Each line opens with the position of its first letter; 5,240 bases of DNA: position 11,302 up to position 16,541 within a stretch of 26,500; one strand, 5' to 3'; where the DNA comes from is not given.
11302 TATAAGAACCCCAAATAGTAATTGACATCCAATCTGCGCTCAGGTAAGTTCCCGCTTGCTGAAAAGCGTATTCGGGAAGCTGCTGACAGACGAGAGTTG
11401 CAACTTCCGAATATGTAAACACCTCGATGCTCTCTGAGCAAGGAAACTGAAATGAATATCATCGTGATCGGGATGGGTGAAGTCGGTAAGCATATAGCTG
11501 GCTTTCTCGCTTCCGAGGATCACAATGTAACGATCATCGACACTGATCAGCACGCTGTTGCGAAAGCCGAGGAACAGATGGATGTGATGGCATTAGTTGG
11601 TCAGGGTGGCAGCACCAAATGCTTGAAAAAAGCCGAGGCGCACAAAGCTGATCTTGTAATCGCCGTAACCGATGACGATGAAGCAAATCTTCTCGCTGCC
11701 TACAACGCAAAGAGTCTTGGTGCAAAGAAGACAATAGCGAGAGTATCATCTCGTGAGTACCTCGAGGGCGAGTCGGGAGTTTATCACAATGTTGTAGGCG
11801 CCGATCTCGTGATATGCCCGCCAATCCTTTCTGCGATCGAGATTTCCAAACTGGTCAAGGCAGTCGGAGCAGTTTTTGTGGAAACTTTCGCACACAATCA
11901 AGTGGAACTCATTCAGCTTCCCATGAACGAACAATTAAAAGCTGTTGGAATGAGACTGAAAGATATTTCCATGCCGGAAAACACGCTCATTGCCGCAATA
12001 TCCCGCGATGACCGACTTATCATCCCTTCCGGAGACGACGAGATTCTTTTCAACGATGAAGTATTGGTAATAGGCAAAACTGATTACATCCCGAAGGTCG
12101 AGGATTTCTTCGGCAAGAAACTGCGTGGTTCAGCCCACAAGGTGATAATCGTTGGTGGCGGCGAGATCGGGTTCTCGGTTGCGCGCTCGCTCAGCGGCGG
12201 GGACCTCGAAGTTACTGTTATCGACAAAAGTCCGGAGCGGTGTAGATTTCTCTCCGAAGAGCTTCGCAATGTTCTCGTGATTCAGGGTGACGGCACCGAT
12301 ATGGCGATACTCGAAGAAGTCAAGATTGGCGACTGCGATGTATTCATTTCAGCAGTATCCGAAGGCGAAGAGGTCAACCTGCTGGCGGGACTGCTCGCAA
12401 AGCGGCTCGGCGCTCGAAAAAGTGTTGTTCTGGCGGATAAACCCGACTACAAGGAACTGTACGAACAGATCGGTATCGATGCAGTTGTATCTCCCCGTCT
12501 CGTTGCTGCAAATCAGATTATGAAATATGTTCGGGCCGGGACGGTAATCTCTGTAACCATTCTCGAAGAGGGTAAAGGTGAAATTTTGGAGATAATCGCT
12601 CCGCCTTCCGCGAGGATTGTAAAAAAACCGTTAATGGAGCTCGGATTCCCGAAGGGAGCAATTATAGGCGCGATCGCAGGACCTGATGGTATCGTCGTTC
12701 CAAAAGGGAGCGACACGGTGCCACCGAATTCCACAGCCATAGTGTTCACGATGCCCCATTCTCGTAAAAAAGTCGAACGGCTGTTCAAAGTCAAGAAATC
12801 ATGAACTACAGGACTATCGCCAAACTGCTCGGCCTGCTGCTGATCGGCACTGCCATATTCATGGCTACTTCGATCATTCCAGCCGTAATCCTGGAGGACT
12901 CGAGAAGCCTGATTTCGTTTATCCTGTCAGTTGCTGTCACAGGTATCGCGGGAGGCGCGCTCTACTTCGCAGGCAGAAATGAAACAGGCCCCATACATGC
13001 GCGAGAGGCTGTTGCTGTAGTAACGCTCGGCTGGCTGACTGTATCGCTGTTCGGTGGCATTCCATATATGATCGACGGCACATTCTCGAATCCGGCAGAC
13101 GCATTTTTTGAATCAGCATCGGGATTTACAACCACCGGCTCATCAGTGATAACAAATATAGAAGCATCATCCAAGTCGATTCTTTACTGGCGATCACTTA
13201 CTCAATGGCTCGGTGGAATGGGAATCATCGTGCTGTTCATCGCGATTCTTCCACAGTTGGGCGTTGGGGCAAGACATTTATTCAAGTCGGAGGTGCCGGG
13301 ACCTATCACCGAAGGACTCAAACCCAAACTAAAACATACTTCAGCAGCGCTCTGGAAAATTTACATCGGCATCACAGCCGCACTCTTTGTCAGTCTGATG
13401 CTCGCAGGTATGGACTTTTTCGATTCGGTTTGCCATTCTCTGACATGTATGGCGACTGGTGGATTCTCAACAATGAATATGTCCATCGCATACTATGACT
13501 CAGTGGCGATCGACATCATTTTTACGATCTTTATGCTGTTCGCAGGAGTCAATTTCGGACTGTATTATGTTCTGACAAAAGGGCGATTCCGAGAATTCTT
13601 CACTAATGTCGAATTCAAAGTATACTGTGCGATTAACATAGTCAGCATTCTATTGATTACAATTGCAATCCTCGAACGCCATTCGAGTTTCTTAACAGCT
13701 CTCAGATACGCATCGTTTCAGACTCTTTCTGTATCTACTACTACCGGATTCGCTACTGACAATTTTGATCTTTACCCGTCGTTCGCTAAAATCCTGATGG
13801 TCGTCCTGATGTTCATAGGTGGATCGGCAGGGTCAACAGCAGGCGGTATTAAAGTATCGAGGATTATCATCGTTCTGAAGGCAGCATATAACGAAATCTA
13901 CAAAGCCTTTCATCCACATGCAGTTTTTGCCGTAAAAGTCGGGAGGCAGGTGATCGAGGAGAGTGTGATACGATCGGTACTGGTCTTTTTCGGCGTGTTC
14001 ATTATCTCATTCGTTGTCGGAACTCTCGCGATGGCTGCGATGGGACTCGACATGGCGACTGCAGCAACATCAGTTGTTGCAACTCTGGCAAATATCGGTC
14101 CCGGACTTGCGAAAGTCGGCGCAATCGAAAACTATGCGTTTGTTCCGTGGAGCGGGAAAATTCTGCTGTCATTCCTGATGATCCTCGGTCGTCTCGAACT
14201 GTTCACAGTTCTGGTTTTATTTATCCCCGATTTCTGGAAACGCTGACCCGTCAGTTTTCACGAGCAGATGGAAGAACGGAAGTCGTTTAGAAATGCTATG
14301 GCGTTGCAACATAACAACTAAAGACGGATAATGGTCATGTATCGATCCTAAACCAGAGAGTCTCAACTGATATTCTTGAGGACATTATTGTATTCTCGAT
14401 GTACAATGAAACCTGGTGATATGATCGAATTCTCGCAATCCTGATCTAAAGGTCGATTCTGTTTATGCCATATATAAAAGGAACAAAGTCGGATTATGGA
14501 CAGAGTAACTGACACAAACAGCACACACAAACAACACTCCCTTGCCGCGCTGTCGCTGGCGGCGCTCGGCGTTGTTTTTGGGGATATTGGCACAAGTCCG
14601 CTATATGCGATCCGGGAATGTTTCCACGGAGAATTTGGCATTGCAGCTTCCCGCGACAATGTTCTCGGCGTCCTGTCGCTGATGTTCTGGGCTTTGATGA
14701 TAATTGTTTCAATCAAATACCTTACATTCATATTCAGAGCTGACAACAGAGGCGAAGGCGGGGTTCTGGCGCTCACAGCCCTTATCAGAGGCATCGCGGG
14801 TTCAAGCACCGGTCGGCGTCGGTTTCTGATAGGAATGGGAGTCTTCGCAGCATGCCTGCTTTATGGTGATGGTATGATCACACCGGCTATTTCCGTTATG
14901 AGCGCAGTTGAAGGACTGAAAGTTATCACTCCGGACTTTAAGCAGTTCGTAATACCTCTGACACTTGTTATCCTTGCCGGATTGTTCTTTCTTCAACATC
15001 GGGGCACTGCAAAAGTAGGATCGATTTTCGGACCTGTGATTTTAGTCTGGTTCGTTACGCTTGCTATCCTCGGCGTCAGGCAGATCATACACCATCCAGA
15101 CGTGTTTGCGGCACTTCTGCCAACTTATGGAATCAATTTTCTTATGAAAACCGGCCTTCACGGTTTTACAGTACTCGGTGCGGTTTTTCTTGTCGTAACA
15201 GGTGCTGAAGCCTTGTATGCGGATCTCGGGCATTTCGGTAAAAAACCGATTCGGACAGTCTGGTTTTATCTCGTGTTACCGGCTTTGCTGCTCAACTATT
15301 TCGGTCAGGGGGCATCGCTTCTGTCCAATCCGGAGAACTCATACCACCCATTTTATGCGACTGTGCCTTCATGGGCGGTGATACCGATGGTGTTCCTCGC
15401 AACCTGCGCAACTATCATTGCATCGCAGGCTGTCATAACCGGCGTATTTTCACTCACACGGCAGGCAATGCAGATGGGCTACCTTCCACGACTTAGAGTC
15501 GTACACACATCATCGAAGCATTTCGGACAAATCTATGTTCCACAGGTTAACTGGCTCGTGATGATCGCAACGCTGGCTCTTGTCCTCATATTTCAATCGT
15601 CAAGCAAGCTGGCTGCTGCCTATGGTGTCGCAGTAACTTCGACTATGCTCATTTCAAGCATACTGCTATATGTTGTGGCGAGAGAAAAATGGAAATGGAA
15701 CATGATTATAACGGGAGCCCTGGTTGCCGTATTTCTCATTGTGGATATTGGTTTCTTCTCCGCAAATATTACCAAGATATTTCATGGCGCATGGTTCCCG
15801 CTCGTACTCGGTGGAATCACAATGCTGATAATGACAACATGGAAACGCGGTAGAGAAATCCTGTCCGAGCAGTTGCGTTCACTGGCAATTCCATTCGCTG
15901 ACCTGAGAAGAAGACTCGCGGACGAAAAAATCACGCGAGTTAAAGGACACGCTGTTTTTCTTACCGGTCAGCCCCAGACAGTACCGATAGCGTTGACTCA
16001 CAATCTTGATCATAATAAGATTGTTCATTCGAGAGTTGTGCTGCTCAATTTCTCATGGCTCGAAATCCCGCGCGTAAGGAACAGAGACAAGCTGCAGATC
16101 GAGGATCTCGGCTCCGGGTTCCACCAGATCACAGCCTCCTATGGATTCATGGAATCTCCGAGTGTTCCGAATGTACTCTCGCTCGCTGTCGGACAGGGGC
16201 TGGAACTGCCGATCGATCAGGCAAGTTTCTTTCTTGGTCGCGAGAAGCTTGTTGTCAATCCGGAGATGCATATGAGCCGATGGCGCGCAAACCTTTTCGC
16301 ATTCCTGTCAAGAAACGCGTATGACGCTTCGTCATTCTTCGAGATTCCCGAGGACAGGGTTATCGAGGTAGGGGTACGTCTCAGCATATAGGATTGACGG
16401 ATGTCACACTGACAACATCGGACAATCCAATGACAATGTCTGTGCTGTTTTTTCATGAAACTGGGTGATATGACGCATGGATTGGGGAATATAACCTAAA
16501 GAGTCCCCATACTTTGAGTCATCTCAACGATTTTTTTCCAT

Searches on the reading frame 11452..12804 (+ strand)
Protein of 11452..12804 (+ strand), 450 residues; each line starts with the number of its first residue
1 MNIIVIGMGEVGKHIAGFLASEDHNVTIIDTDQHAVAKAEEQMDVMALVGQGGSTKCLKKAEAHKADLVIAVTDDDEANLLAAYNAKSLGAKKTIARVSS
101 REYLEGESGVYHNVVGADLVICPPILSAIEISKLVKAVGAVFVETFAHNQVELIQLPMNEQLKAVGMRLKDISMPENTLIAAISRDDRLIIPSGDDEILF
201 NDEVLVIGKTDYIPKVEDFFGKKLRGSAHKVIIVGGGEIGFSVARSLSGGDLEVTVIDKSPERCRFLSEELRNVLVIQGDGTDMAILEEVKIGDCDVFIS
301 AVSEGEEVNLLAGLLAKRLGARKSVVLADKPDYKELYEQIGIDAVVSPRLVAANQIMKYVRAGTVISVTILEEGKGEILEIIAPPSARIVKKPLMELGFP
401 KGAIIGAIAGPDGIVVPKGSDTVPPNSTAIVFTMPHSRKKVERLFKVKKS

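Call 43: search_protein_families(library=pfam, proteins=[window:11452-12804:+], max_evalue=0.001)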
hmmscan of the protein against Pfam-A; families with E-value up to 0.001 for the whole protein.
window:11452-12804:+ (450 aa): 22 families
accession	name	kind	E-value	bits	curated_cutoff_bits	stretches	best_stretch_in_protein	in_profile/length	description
PF02254.24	TrkA_N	-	2.6e-54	182.9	23.8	2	231-348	1-116/116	TrkA-N domain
PF02080.26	TrkA_C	-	9.2e-21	74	27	2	162-221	10-71/71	TrkA-C domain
PF13241.12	NAD_binding_7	-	1.3e-12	48.6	22.1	1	2-90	9-86/104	Putative NAD(P)-binding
PF02737.24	3HCDH_N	-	3.4e-09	37.3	22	1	3-45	2-44/180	3-hydroxyacyl-CoA dehydrogenase, NAD binding domain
PF03435.24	Sacchrp_dh_NADP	-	1.2e-08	35.7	25.1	0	231-302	1-76/129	Saccharopine dehydrogenase NADP binding domain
PF21799.2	MurD-like_N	-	2.3e-08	34.6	27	1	2-51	2-51/88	Mur ligase MurD-like, N-terminal domain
PF00070.33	Pyr_redox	-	3.6e-08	34.2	22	0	230-275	1-46/82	Pyridine nucleotide-disulphide oxidoreductase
PF03807.23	F420_oxidored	-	8.1e-08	33.2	21.6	0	3-53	2-46/94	NADP oxidoreductase coenzyme F420-dependent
PF07992.20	Pyr_redox_2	-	9.1e-08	32.3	26.1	1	2-290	2-206/291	Pyridine nucleotide-disulphide oxidoreductase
PF01488.26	Shikimate_DH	-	1.2e-07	32.3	24.3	1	227-305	11-86/138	Shikimate / quinate 5-dehydrogenase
PF03721.20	UDPG_MGDP_dh_N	-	1.3e-07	31.9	27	1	1-41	1-41/187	UDP-glucose/GDP-mannose dehydrogenase family, NAD binding domain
PF02826.25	2-Hacid_dh_C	-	1.7e-07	31.3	25.1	0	221-264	31-72/178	D-isomer specific 2-hydroxyacid dehydrogenase, NAD binding domain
PF13478.12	XdhC_C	-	1.9e-07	32.1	29.7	0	3-87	1-65/125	XdhC Rossmann domain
PF03446.21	NAD_binding_2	-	3.7e-07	30.7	21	0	3-75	2-65/161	NAD binding domain of 6-phosphogluconate dehydrogenase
PF02558.23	ApbA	-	4.4e-07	30.1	22.2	0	3-46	1-44/150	Ketopantoate reductase PanE/ApbA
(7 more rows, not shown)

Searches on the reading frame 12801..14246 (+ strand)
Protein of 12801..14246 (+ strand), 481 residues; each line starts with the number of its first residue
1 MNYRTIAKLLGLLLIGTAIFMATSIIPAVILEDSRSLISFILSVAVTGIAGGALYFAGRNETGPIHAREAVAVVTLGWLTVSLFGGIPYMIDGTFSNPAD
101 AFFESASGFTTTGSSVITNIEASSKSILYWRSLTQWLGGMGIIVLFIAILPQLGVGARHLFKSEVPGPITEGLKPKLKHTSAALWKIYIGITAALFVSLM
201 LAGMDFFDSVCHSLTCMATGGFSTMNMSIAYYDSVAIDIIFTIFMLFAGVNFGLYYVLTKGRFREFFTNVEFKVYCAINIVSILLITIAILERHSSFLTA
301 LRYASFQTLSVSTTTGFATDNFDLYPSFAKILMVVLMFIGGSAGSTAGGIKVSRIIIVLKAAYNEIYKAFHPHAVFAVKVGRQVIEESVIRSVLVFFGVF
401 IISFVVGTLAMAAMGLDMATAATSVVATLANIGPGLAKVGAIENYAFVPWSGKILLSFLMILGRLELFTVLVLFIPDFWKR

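Call 43: search_protein_families(library=pfam, proteins=[window:12801-14246:+], max_evalue=0.001)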
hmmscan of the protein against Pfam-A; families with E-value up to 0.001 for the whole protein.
window:12801-14246:+ (481 aa): 1 family
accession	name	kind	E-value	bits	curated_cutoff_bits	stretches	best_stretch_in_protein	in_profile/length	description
PF02386.22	TrkH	-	5e-64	217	27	1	41-475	6-491/502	Cation transport protein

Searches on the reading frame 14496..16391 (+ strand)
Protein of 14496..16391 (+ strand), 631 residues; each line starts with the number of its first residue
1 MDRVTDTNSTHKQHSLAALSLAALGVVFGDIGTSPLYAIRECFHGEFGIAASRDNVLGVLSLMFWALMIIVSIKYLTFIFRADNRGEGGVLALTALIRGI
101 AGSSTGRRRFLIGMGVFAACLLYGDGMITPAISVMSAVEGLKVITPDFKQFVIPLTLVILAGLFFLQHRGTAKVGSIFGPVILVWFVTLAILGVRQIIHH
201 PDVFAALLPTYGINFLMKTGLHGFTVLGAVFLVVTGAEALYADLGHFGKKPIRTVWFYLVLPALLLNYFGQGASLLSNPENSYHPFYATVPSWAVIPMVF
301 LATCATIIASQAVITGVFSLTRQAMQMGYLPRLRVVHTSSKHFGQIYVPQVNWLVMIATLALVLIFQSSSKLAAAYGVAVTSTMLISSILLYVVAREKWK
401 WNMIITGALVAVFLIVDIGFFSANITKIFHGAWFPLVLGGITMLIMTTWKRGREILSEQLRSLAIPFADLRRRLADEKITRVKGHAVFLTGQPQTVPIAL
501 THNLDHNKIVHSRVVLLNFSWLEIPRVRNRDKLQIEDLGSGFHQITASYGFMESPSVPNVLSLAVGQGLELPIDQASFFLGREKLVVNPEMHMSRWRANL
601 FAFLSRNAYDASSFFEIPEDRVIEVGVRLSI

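Call 43: search_protein_families(library=pfam, proteins=[window:14496-16391:+], max_evalue=0.001)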
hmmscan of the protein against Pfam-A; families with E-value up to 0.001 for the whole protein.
window:14496-16391:+ (631 aa): 2 families
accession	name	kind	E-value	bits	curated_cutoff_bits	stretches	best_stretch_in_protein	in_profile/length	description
PF02705.21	K_trans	-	3e-189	629.7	24.8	1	20-469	2-450/454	K+ potassium transporter integral membrane domain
PF22776.1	K_trans_C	-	4.1e-43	147.2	24.8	1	483-631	1-151/151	K+ potassium transporter C-terminal domain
